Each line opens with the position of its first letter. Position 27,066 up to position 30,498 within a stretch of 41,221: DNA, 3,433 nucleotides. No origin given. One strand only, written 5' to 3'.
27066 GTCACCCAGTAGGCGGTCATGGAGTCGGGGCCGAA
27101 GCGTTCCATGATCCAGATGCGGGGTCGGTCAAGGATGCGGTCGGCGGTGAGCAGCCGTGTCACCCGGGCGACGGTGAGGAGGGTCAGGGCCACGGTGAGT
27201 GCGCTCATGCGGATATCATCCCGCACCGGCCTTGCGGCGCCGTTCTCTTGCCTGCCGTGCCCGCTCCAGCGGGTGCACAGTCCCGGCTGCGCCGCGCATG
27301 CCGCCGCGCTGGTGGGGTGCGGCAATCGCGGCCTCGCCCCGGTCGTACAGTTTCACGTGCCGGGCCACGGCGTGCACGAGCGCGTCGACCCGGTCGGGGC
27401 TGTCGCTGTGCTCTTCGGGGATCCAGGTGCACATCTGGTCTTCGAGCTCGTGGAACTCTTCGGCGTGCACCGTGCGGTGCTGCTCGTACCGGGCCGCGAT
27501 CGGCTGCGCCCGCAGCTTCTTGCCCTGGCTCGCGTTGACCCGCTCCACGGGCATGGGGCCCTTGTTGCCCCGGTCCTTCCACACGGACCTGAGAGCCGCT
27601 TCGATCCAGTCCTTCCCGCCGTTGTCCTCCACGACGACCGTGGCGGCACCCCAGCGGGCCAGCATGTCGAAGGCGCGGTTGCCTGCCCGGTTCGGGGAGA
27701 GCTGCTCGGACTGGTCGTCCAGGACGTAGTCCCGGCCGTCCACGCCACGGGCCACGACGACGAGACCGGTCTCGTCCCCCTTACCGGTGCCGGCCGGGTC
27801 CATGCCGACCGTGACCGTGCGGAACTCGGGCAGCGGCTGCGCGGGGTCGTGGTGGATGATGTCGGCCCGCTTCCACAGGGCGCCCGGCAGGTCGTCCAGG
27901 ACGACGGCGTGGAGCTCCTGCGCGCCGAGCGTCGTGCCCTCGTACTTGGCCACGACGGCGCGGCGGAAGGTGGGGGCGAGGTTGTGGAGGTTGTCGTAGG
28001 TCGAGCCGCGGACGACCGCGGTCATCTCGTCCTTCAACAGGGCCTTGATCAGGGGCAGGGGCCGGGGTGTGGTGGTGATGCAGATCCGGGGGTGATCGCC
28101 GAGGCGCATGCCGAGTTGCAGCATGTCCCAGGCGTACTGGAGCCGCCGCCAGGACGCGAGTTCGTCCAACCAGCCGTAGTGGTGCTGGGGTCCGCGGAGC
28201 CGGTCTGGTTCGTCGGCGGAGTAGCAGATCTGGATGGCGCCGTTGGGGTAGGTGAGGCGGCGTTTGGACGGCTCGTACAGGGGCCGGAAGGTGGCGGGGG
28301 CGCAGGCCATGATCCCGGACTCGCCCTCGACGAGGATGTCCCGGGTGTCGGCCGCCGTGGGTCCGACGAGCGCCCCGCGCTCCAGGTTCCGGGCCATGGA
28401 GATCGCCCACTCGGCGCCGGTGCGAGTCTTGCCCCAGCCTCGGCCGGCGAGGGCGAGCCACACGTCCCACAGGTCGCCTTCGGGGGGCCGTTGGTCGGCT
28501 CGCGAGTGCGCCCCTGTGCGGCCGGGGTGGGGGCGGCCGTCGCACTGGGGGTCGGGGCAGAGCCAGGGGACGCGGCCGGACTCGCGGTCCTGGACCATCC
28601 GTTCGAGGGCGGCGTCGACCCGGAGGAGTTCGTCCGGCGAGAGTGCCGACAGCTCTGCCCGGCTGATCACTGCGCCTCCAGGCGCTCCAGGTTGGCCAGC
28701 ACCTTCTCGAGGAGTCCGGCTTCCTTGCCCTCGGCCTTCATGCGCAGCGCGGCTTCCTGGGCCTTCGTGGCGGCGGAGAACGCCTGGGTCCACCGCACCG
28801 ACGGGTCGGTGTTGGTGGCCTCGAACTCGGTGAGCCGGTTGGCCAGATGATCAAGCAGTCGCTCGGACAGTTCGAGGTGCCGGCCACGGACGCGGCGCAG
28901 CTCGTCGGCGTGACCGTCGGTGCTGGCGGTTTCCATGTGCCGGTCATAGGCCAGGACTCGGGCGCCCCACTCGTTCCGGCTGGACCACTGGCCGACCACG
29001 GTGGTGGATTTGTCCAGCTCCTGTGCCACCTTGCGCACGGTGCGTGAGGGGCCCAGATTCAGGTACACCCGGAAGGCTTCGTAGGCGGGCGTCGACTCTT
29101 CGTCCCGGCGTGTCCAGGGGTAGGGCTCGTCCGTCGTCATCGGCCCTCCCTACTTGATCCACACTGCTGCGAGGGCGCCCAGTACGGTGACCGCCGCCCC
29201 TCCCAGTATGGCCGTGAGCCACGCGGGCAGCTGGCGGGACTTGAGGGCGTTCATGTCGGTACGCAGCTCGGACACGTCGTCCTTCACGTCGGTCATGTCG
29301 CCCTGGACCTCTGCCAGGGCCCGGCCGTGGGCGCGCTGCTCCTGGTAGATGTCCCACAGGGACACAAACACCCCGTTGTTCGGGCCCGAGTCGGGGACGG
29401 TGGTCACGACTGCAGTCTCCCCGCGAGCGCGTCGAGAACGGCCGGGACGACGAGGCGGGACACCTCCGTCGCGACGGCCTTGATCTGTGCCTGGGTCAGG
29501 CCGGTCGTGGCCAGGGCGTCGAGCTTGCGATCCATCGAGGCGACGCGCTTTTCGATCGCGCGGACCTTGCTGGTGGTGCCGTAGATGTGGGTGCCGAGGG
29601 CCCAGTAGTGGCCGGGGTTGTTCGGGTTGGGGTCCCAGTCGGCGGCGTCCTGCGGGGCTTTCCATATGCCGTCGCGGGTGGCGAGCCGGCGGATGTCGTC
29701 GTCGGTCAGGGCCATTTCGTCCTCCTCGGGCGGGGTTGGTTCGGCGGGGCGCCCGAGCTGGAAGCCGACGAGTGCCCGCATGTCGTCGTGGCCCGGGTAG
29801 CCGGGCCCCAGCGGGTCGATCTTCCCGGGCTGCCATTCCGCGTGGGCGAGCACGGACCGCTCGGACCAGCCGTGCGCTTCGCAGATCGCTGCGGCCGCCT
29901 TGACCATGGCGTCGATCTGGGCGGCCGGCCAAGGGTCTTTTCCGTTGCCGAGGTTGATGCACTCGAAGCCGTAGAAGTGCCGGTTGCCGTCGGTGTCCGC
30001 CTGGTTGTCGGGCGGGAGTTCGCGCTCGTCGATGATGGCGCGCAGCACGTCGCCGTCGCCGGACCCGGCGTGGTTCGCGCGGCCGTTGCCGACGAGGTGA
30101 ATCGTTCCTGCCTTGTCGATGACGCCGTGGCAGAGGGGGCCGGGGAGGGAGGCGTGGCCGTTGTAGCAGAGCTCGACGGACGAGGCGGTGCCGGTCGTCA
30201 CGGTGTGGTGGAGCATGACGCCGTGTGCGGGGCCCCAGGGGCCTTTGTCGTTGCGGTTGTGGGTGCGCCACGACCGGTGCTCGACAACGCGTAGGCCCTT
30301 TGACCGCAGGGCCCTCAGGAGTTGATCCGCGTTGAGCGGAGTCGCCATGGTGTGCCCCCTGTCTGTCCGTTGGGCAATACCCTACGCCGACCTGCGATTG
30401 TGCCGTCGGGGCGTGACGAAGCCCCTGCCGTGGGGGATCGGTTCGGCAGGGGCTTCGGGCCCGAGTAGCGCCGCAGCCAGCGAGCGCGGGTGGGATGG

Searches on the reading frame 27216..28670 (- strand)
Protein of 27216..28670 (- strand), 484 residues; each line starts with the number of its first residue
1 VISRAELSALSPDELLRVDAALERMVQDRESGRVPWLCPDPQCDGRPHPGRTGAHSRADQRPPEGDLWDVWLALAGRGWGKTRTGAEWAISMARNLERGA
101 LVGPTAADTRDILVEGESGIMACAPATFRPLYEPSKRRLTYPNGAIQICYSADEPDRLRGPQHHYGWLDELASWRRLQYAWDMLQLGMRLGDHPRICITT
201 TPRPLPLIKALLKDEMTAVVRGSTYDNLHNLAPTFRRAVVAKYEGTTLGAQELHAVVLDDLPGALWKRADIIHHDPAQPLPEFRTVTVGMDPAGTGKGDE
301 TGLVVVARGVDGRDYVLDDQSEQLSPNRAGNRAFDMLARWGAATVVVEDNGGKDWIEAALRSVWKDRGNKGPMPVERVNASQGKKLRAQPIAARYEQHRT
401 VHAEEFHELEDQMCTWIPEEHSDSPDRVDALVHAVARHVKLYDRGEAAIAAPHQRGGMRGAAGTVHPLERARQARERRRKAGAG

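Call 39: search_protein_families(library=pfam, proteins=[window:27216-28670:-], max_evalue=0.001)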
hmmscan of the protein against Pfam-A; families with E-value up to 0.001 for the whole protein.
window:27216-28670:- (484 aa): 3 families
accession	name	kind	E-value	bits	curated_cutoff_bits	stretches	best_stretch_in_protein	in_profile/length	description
PF03237.21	Terminase_6N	-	6.8e-26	91.7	22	1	73-271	2-213/215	Terminase large subunit, T4likevirus-type, N-terminal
PF17289.8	Terminase_6C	-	3.7e-11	43.7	22.6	1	288-436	1-153/155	Terminase RNaseH-like domain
PF22530.2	Terminase-T7_RNaseH-like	-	0.00013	22.7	27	1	290-387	1-94/108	Terminase Bacteriophage T7, Ribonuclease H-like domain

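Call 55: search_dna_similar(query=window:27216-28670:-, collection=phages, mode=protein, max_rows=12)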
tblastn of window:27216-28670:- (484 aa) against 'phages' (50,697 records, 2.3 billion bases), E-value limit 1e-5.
Records with a match: 348; places in all: 359; records where one place covers at least 80% of the query: 69.
Best place of each record, by identity: <60% 348.
By first word of the organism name: Gordonia 150; Vibrio 64; Microbacterium 50; Arthrobacter 18; Caulobacter 6; Escherichia 6; Streptomyces 5; Salinibacter 5; Pseudomonas 5; Bacteriophage 4; and 21 more.
By host as written in the record: Gordonia terrae 3612 125; - 62; Microbacterium foliorum NRRL B-24224 31; Microbacterium foliorum NRRL B-24224 SEA 12; Gordonia terrae CAG3 12; Gordonia terrae NRRL B-16283 9; Arthrobacter globiformis B-2979 8; Microbacterium paraoxydans NRRL B-14843 5; and 50 more.
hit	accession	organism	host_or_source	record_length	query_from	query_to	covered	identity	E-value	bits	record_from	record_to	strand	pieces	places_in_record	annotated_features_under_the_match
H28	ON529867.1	Brevundimonas phage vB_BpoS-Strzyga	Brevundimonas pondensis LVF1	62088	56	462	84%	48.1%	2e-106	353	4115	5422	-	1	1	terminase large subunit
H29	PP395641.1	Microcystis phage Mae-JY09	Microcystis aeruginosa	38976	57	447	81%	48.1%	2e-95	321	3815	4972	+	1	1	terminase large subunit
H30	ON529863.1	Brevundimonas phage vB_BpoS-Polewnik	Brevundimonas pondensis LVF1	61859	56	435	79%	49.3%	2e-105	350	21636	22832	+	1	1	terminase large subunit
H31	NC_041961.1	Arthrobacter phage Tank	Arthrobacter sp. ATCC 21022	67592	22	463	91%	41.6%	2e-93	316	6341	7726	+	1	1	15: terminase large subunit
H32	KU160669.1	Arthrobacter phage Tank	Arthrobacter sp. ATCC 21022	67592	22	463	91%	41.6%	2e-93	316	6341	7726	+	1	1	15: terminase large subunit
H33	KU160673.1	Arthrobacter phage Wilde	Arthrobacter sp. ATCC 21022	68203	22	463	91%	41.6%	2e-93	316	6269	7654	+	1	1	15: terminase large subunit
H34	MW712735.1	Arthrobacter phage Rizwana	Arthrobacter sp. ATCC 21022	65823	26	463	90%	41.4%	1e-93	316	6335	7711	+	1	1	14: terminase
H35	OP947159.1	Desulfofustis phage LS06-2018-MD02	-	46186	56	436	79%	46.3%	2e-93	315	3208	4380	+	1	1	terminase large subunit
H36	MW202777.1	Caudoviricetes sp.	Manatee Spring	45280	56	436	79%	46.2%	9e-96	322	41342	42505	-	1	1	large terminase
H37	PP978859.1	Arthrobacter phage AWGoat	Arthrobacter globiformis NRRL B-2880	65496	5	458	94%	38.6%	2e-93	315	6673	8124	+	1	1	15: terminase large subunit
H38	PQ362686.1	Arthrobacter phage Ranunculus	Arthrobacter globiformis B-2979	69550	22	467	92%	39.3%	2e-82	284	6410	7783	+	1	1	15: terminase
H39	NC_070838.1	Arthrobacter phage SilentRX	Arthrobacter globiformis B-2979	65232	5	449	92%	39.3%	3e-92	312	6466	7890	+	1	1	16: terminase large subunit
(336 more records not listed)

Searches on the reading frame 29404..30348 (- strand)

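Call 39: search_protein_families(library=pfam, proteins=[window:29404-30348:-], max_evalue=0.001)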
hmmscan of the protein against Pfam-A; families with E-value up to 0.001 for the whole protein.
window:29404-30348:- (314 aa): 1 family
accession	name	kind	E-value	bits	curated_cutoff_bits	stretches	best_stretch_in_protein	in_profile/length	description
PF01510.30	Amidase_2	-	1.7e-21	77.4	26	1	39-179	3-129/131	N-acetylmuramoyl-L-alanine amidase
